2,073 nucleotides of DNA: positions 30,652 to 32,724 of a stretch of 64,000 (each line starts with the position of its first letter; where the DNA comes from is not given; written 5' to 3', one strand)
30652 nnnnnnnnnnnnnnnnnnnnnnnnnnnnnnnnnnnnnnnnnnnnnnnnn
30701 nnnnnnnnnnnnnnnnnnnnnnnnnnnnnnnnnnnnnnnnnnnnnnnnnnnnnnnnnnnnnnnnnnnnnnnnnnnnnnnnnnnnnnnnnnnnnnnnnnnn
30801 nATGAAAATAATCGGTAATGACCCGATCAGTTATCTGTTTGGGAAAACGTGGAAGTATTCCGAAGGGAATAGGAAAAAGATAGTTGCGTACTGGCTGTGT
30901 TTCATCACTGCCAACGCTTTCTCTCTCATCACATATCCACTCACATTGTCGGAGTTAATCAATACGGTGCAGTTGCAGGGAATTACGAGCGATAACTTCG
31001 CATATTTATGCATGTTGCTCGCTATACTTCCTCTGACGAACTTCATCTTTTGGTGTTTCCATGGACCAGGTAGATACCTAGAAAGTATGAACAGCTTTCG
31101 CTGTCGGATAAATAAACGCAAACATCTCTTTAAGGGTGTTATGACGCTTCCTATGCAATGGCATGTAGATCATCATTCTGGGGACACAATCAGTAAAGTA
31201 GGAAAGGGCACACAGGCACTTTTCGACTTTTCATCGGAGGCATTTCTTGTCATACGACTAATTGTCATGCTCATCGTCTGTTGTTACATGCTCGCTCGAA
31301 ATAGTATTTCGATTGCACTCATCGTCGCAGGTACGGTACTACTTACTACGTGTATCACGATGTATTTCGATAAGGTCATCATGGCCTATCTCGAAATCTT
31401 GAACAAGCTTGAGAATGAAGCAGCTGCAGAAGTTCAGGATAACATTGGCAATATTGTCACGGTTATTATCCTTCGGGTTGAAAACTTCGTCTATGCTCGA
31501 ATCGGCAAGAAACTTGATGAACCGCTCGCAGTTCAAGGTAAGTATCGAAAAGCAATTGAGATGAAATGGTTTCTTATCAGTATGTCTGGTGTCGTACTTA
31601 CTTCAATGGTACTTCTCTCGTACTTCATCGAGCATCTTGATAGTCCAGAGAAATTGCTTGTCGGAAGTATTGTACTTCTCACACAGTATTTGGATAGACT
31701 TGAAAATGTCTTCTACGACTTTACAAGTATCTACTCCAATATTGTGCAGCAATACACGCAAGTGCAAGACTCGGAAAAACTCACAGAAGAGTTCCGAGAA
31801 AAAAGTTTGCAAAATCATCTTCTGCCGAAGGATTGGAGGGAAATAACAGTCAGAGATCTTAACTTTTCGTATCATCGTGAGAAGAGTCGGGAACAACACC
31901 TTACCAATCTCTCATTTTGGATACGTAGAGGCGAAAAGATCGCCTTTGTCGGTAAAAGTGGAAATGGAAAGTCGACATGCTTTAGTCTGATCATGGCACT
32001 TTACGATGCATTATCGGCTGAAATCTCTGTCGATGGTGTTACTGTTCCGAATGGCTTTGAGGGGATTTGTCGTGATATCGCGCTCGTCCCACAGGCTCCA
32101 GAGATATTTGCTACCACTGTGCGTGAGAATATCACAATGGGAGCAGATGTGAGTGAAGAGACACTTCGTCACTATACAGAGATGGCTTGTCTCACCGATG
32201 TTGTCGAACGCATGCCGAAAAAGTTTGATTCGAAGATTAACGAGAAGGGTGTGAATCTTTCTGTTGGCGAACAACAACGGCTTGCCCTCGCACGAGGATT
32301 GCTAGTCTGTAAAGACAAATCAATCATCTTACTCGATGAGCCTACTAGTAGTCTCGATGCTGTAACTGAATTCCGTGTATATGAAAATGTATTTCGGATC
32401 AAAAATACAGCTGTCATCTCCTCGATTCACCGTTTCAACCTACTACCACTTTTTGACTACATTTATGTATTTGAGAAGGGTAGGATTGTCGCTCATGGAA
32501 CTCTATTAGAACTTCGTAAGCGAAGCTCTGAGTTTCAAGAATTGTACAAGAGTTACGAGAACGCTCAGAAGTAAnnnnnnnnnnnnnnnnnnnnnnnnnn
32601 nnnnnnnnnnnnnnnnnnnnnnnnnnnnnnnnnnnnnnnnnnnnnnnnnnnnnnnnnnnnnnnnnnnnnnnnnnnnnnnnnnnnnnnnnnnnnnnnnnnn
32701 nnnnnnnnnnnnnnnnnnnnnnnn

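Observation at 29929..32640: G+C-rich islet: unknown protein, a leaderless 27-codon ORF or sRNA with its own promoter and terminator, and an ABC exporter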

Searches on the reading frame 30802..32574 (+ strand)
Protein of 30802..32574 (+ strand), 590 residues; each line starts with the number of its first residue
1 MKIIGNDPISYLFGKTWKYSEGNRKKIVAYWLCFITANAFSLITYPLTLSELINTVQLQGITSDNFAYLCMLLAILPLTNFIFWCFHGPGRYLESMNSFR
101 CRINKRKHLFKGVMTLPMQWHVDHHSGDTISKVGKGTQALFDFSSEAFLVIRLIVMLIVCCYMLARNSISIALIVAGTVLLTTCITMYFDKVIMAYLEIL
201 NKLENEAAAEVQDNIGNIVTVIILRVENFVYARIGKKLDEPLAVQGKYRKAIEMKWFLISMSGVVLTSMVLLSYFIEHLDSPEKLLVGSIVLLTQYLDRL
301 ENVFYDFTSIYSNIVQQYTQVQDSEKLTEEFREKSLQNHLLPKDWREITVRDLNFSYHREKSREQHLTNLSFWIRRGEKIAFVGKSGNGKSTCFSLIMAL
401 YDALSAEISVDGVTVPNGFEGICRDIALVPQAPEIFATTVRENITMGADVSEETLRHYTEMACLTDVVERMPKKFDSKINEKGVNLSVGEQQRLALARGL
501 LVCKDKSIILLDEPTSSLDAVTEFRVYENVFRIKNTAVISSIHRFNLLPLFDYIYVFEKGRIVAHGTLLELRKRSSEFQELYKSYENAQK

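Call 9: search_protein_families(library=pfam, proteins=[window:30802-32574:+], max_evalue=1)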
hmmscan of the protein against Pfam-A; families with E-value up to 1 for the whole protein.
window:30802-32574:+ (590 aa): 4 families
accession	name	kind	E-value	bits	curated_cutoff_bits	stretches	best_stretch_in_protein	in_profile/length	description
PF00005.33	ABC_tran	-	2.1e-22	80.6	25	1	367-516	1-137/137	ABC transporter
PF00664.28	ABC_membrane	-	9.5e-19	68.6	28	1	30-296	3-266/274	ABC transporter transmembrane region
PF00487.30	FA_desaturase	-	0.00013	22.3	29.7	1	22-125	128-221/253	Fatty acid desaturase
PF03193.22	RsgA_GTPase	-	0.054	13.7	30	1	361-400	91-129/174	RsgA GTPase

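Call 10: find_homologous_proteins(query=window:30802-32574:+)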
Query window:30802-32574:+ (590 aa): 1864 proteins with E <= 0.001 among 8000 candidates; the best 120 are listed.
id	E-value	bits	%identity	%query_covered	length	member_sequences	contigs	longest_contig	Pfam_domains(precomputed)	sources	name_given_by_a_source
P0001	0.0e+0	1329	100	100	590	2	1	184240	PF00005.34,PF00664.29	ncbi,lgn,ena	-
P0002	8.3e-194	664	52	99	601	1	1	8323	PF00005.34,PF13304.13,PF00664.29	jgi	jgi:ABC-type multidrug transport system fused ATPase/permease subunit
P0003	4.2e-193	661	52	98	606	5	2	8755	PF00005.34,PF13304.13,PF00664.29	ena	-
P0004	5.0e-193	661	50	98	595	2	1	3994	PF00005.34,PF13304.13,PF00664.29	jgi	jgi:ATP-binding cassette, subfamily B, bacterial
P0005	1.2e-192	660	50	99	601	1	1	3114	PF00005.34,PF00664.29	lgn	-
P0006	3.3e-192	658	51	98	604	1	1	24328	PF00005.34,PF13304.13,PF00664.29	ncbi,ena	-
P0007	1.7e-191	656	51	98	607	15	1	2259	PF00005.34,PF13304.13,PF00664.29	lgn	-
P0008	1.9e-191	656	51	98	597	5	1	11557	PF00005.34,PF13304.13,PF00664.29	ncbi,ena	-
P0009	2.7e-191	655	50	99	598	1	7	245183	PF00005.34,PF13304.13,PF00664.29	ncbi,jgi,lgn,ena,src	ncbi:MAG TPA: ABC transporter ATP-binding protein [Candidatus Paceibacterota bacterium]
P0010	4.0e-191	655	51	98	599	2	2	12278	PF00005.34,PF00664.29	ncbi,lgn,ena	ncbi:MAG: ABC transporter ATP-binding protein [Patescibacteria group bacterium]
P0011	7.4e-191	654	50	99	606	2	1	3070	PF00005.34,PF13304.13,PF00664.29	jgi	jgi:ABC-type multidrug transport system fused ATPase/permease subunit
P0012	1.9e-190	652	52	98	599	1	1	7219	PF00005.34,PF13304.13,PF00664.29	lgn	-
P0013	2.9e-190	652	50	98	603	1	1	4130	PF00005.34,PF13304.13,PF00664.29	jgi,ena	-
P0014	8.1e-190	650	51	99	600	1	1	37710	PF00005.34,PF13304.13,PF00664.29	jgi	-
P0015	9.4e-189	647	50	99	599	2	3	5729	PF00005.34,PF13304.13,PF00664.29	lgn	-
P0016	1.1e-188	647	50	99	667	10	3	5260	PF00005.34,PF13304.13,PF00664.29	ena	-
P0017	4.4e-188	645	50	99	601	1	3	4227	PF00005.34,PF13304.13,PF00664.29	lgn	-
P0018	1.8e-187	643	50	99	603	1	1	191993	PF00005.34,PF13304.13,PF00664.29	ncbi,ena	-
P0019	1.3e-186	640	50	99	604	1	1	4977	PF00005.34,PF13304.13,PF00664.29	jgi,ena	-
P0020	1.3e-186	640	50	98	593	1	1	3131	PF00005.34,PF00664.29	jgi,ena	-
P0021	1.4e-186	640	50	99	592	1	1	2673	PF00005.34,PF13304.13,PF00664.29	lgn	-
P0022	2.6e-186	639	49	99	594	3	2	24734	PF00005.34,PF13304.13,PF00664.29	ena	-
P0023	3.1e-186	639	49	99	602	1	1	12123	PF00005.34,PF13304.13,PF00664.29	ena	-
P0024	3.4e-186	638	49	99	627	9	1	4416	PF00005.34,PF13304.13,PF00664.29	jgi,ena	-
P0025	4.8e-186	638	50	99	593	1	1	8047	PF00005.34,PF00664.29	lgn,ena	-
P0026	7.5e-186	637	50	99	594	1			PF00005.34,PF00664.29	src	-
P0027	9.6e-186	637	49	99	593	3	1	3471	PF00005.34,PF13304.13,PF00664.29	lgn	-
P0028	1.0e-185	637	49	99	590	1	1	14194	PF00005.34,PF13304.13,PF00664.29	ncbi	-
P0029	1.2e-185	637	49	98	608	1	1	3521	PF00005.34,PF13304.13,PF00664.29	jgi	-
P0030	1.2e-185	637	51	99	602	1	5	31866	PF00005.34,PF13304.13,PF00664.29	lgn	-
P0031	1.6e-185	636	49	99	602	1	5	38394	PF00005.34,PF13304.13,PF00664.29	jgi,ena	-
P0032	1.8e-185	636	50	99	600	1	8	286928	PF00005.34,PF00664.29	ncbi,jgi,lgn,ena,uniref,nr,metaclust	ncbi:MAG: hypothetical protein A2758_02955 [Candidatus Zambryskibacteria bacterium RIFCSPHIGHO2_01_F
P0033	2.3e-185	636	50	98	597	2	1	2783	PF00005.34,PF13304.13,PF00664.29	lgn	-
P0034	2.9e-185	635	50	98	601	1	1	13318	PF00005.34,PF13304.13,PF00664.29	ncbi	-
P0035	4.4e-185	635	49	99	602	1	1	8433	PF00005.34,PF13304.13,PF00664.29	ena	-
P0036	5.1e-185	634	49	99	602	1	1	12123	PF00005.34,PF13304.13,PF00664.29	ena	-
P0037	5.3e-185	634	50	98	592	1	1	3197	PF00005.34,PF00664.29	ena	-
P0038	6.2e-185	634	49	99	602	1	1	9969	PF00005.34,PF13304.13,PF00664.29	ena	-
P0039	6.4e-185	634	50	99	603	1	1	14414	PF00005.34,PF13304.13,PF00664.29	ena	-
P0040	1.2e-184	633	49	99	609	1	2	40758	PF00005.34,PF13304.13,PF00664.29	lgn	-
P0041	1.2e-184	633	49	98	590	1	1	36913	PF00005.34,PF13304.13,PF00664.29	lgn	-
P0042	1.3e-184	633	49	99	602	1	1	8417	PF00005.34,PF13304.13,PF00664.29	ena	-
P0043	1.3e-184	633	50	99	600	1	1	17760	PF00005.34,PF00664.29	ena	-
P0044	1.4e-184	633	50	99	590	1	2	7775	PF00005.34,PF13304.13,PF00664.29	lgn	-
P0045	1.7e-184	633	49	99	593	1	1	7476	PF00005.34,PF13304.13,PF00664.29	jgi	jgi:ATP-binding cassette subfamily B protein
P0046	1.9e-184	633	50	98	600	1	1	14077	PF00005.34,PF00664.29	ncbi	-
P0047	2.6e-184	632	49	98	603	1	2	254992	PF00005.34,PF13304.13,PF00664.29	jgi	jgi:ATP-binding cassette, subfamily B, bacterial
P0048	2.7e-184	632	49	98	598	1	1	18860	PF00005.34,PF13304.13,PF00664.29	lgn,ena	-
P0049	5.9e-184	631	49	99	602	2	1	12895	PF00005.34,PF13304.13,PF00664.29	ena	-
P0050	6.2e-184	631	49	99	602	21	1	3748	PF00005.34,PF13304.13,PF00664.29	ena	-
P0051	7.0e-184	631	48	99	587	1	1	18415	PF00005.34,PF13304.13,PF00664.29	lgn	-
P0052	1.2e-183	630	49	99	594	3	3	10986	PF00005.34,PF13304.13,PF00664.29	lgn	-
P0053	1.3e-183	630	49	99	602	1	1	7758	PF00005.34,PF13304.13,PF00664.29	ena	-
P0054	2.6e-183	629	49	99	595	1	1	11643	PF00005.34,PF00664.29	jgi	jgi:ABC-type multidrug transport system fused ATPase/permease subunit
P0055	2.6e-183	629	49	99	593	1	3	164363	PF00005.34,PF00664.29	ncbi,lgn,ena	-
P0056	2.8e-183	629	50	99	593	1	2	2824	PF00005.34,PF13304.13,PF00664.29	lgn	-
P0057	3.6e-183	628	50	99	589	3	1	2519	PF00005.34,PF13304.13,PF00664.29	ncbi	-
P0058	5.0e-183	628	49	98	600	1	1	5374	PF00005.34,PF00664.29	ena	-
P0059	1.0e-182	627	49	99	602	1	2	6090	PF00005.34,PF13304.13,PF00664.29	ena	-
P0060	1.3e-182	627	49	99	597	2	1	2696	PF00005.34,PF13304.13,PF00664.29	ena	-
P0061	1.4e-182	626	48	99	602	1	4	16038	PF00005.34,PF13304.13,PF00664.29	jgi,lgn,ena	-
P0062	1.5e-182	626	48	99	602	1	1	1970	PF00005.34,PF13304.13,PF00664.29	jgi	-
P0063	5.4e-182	624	49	98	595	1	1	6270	PF00005.34,PF00664.29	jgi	jgi:ATP-binding cassette subfamily B protein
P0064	1.1e-181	623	49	98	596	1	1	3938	PF00005.34,PF13304.13,PF00664.29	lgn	-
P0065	1.2e-181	623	49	98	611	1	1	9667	PF00005.34,PF00664.29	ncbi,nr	ncbi:MAG: ABC transporter ATP-binding protein/permease [Candidatus Zambryskibacteria bacterium]|nr:A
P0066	3.1e-181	622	49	99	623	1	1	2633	PF00005.34,PF00664.29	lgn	-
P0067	7.2e-181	621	50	98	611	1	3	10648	PF00005.34,PF13304.13,PF00664.29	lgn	-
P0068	9.1e-181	620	49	98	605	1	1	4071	PF00005.34,PF13304.13,PF00664.29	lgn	-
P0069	9.9e-181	620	49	98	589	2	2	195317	PF00005.34,PF13304.13,PF00664.29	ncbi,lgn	-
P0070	1.5e-180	620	48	99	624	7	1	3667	PF00005.34,PF13304.13,PF00664.29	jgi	jgi:ATP-binding cassette, subfamily B, bacterial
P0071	1.8e-180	620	49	99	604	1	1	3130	PF00005.34,PF00664.29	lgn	-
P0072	2.8e-180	619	49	99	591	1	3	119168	PF00005.34,PF13304.13,PF00664.29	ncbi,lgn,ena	-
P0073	3.8e-180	618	49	99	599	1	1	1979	PF00005.34,PF13304.13,PF00664.29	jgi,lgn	-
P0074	4.3e-180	618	50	98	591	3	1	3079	PF00005.34,PF00664.29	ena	-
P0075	4.6e-180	618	47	98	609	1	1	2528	PF00005.34,PF13304.13,PF00664.29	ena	-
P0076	4.8e-180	618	49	99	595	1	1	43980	PF00005.34,PF13304.13,PF00664.29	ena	-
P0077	2.3e-179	616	48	99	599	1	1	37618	PF00005.34,PF13304.13,PF00664.29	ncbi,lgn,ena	-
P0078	2.3e-179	616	51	94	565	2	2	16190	PF00005.34,PF00664.29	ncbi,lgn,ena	-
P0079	2.8e-179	616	48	98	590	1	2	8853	PF00005.34,PF13304.13,PF00664.29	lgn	-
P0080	4.0e-179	615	49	99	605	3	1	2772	PF00005.34,PF13304.13,PF00664.29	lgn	-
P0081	4.0e-179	615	48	99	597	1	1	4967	PF00005.34,PF13304.13,PF00664.29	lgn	-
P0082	4.1e-179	615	48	99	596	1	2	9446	PF00005.34,PF13304.13,PF00664.29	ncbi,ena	ncbi:MAG: ABC transporter ATP-binding protein [Patescibacteria group bacterium]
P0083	6.2e-179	614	49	99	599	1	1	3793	PF00005.34,PF13304.13,PF00664.29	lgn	-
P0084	6.8e-179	614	49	98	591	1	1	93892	PF00005.34,PF00664.29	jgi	jgi:ATP-binding cassette subfamily B protein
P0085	9.8e-179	614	49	98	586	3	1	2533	PF00005.34,PF13304.13,PF00664.29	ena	-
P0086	1.0e-178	614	49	99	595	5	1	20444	PF00005.34,PF00664.29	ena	-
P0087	2.1e-178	613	48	97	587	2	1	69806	PF00005.34,PF00664.29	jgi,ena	jgi:ABC-type bacteriocin/lantibiotic exporter with double-glycine peptidase domain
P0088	2.5e-178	612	49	98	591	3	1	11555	PF00005.34,PF13304.13,PF00664.29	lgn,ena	-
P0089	3.0e-178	612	47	99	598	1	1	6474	PF00005.34,PF00664.29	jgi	-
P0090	3.4e-178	612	48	99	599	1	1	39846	PF00005.34,PF00664.29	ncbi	-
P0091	7.5e-178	611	48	99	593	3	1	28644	PF00005.34,PF13304.13,PF00664.29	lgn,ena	-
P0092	7.5e-178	611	48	98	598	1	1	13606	PF00005.34,PF00664.29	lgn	-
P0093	7.8e-178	611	47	99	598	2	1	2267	PF00005.34,PF13304.13,PF00664.29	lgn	-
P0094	2.3e-177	609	48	99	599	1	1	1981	PF00005.34,PF13304.13,PF00664.29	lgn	-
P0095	3.6e-177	609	48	99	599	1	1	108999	PF00005.34,PF13304.13,PF00664.29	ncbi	-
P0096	4.0e-177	608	48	99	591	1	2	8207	PF00005.34,PF13304.13,PF00664.29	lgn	-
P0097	4.0e-177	608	47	98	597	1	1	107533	PF00005.34,PF13304.13,PF00664.29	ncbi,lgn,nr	ncbi:MAG: ABC transporter ATP-binding protein [bacterium]|nr:ABC transporter ATP-binding protein [ba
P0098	5.7e-177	608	48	99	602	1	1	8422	PF00005.34,PF13304.13,PF00664.29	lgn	-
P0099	5.8e-177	608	48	99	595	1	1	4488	PF00005.34,PF13304.13,PF00664.29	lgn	-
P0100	7.6e-177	608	47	99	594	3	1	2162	PF00005.34,PF13304.13,PF00664.29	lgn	-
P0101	8.2e-177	607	48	99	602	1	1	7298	PF00005.34,PF13304.13,PF00664.29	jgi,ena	-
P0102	8.7e-177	607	47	99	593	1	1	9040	PF00005.34,PF13304.13,PF00664.29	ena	-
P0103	1.0e-176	607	47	98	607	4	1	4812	PF00005.34,PF13304.13,PF00664.29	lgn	-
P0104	1.1e-176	607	47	98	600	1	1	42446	PF00005.34,PF13304.13,PF00664.29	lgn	-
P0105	1.6e-176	606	49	98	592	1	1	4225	PF00005.34,PF13304.13,PF00664.29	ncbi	-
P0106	1.7e-176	606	47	98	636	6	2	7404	PF00005.34,PF13304.13,PF00664.29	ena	-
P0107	2.0e-176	606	47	99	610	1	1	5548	PF00005.34,PF00664.29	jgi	jgi:ATP-binding cassette, subfamily B, bacterial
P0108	2.9e-176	606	49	98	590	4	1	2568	PF00005.34,PF00664.29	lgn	-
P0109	1.2e-175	604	47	100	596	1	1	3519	PF00005.34,PF00664.29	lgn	-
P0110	1.6e-175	603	47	99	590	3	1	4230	PF00005.34,PF00664.29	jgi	-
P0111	1.8e-175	603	46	99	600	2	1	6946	PF00005.34,PF13304.13,PF00664.29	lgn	-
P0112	2.4e-175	603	47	99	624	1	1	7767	PF00005.34,PF13304.13,PF00664.29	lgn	-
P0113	3.0e-175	602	49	99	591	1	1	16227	PF00005.34,PF00664.29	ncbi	-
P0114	6.8e-175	601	48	98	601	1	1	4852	PF00005.34,PF13304.13,PF00664.29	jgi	jgi:ABC-type multidrug transport system fused ATPase/permease subunit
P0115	7.4e-175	601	48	99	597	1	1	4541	PF00005.34,PF00664.29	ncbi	-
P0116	8.1e-175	601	47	98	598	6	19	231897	PF00005.34,PF13304.13,PF00664.29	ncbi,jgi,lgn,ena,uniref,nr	ncbi:MAG: ABC transporter related protein [Parcubacteria group bacterium GW2011_GWB1_49_7]|uniref:AB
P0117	1.8e-174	600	49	98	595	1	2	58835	PF00005.34,PF13304.13,PF00664.29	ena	-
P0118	1.9e-174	600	47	98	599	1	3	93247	PF00005.34,PF00664.29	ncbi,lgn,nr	ncbi:MAG: ABC transporter ATP-binding protein [Patescibacteria group bacterium]|nr:ABC transporter A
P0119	2.1e-174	599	46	99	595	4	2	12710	PF00005.34,PF00664.29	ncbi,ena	-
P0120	2.1e-174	599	48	99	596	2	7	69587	PF00005.34,PF13304.13,PF00664.29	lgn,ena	-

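Call 14: find_related_loci(query=A1, collection=genome_contigs, flank=3000)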
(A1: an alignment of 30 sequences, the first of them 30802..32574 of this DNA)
Query A1 (590 aa) in genome_contigs; peptide patterns used: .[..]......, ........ (x = any residue, [..] = any of these).
539 stretches matched a pattern; 433 encode a relative of the query (tblastn E <= 1e-3); the best 80 are kept; 80 distinct loci.
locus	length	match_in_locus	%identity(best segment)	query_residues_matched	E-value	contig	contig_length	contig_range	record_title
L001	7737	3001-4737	51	7-585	0e+0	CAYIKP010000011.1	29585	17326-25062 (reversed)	MAG TPA_asm: uncultured Candidatus Saccharibacteria bacterium isolate ERP119705_co23_581 genome assembly, contig: NODE_1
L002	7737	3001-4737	51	7-585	0e+0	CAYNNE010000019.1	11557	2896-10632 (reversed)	MAG TPA_asm: uncultured Candidatus Saccharibacteria bacterium isolate SRP178908_co2_278 genome assembly, contig: NODE_32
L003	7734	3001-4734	51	11-586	0e+0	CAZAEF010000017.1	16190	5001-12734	MAG TPA_asm: uncultured Candidatus Saccharibacteria bacterium isolate ERP113451_co3_412 genome assembly, contig: NODE_27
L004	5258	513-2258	51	5-585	0e+0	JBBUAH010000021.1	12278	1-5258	MAG: Patescibacteria group bacterium isolate H51-bin097_1 H51_bin097_1_000000000021, whole genome shotgun sequence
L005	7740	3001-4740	51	7-585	0e+0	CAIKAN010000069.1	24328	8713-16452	uncultured bacterium isolate AM-2014_bin-3203 genome assembly, contig: bin-3203:69/99, whole genome shotgun sequence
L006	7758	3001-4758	50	6-589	0e+0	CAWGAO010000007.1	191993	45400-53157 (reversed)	MAG: Candidatus Tagabacteria bacterium isolate MFD04408.bin.2.160 genome assembly, contig: contig_70654, whole genome sh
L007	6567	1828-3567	50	7-585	0e+0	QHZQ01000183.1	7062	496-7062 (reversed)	MAG: Acidobacteria bacterium isolate gp11 AA57 14_1009_16_40cm_scaffold_36883_curated, whole genome shotgun sequence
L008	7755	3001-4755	50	7-590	0e+0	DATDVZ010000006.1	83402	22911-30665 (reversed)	MAG TPA_asm: Candidatus Paceibacterota bacterium isolate SMAG_U8097 k141_687460, whole genome shotgun sequence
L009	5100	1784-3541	50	6-590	0e+0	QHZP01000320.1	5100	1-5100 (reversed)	MAG: Acidobacteria bacterium isolate gp11 AA58 14_1009_16_40cm_scaffold_71175_curated, whole genome shotgun sequence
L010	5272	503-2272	49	2-590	0e+0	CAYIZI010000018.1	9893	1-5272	MAG TPA_asm: uncultured Candidatus Saccharibacteria bacterium isolate ERP119705_co9_390 genome assembly, contig: NODE_94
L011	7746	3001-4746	49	7-586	0e+0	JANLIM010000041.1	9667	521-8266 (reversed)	MAG: Candidatus Zambryskiibacteriota bacterium isolate S40-15 k99_336770, whole genome shotgun sequence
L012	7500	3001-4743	50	6-585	0e+0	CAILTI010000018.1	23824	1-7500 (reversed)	uncultured bacterium isolate MJ-time_bin-2460 genome assembly, contig: bin-2460:18/60, whole genome shotgun sequence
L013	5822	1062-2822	49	7-590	0e+0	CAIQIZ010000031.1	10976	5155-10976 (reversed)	uncultured bacterium isolate AM-2014_bin-3837 genome assembly, contig: bin-3837:31/31, whole genome shotgun sequence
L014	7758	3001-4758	48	7-590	0e+0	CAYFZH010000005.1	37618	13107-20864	MAG TPA_asm: uncultured Candidatus Saccharibacteria bacterium isolate ERP113451_co1_12 genome assembly, contig: NODE_118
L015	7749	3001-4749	49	5-586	0e+0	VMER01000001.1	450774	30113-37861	MAG: Parcubacteria group bacterium LiPW_15 LiPW15_scaffold_6, whole genome shotgun sequence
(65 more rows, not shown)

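Call 32: search_solved_structures(query=window:30802-32574:+, max_evalue=1e-20)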
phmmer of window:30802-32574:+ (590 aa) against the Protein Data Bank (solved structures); distinct sequences matched with E-value up to 1e-20: 262 (the best 60 are shown).
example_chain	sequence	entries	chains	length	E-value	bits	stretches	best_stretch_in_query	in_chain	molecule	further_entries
7niu_A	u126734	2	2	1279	4.9e-64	220.2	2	348-581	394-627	Isoform 2 of Phosphatidylcholine translocator ABCB4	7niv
4f4c_A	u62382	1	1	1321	1.5e-63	218.6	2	346-581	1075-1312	Multidrug resistance protein pgp-1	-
6s7p_A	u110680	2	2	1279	3.2e-63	217.5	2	348-581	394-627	Phosphatidylcholine translocator ABCB4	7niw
8woi_A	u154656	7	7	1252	6.9e-63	216.4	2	347-583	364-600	ABC transporter B family member 19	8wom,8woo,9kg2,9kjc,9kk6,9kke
8wp0_A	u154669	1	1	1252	4.6e-62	213.7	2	347-583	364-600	ABC transporter B family member 19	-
6qex_A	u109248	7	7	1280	6.8e-62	213.1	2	348-577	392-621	Multidrug resistance protein 1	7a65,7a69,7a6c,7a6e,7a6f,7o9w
8gmg_A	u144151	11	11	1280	7.1e-62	213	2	348-577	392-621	ATP-dependent translocase ABCB1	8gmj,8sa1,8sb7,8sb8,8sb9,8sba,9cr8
8sa0_A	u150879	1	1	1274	7.4e-62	213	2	348-577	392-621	ATP-dependent translocase ABCB1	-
8y6h_A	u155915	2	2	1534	1.3e-61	212.2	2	348-577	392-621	ATP-dependent translocase ABCB1,mNeonGreen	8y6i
7qkr_A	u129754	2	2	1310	4.1e-61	210.5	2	348-578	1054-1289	Plasma membrane ATP-binding cassette transporter required for the export of a-factor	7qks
6c0v_A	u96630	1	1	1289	4.8e-61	210.3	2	348-577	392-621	Multidrug resistance protein 1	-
8zpx_B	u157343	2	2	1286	5.1e-61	210.2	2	349-575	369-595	ABC transporter B family member 1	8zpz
9juj_A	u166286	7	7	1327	5.7e-61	210.1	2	349-575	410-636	ABC transporter B family member 1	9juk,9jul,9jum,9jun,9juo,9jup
7zk8_A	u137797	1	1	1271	8.8e-61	209.4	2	348-576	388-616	ATP-dependent translocase ABCB1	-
7zk4_A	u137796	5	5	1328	9.1e-61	209.4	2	348-576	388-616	ATP-dependent translocase ABCB1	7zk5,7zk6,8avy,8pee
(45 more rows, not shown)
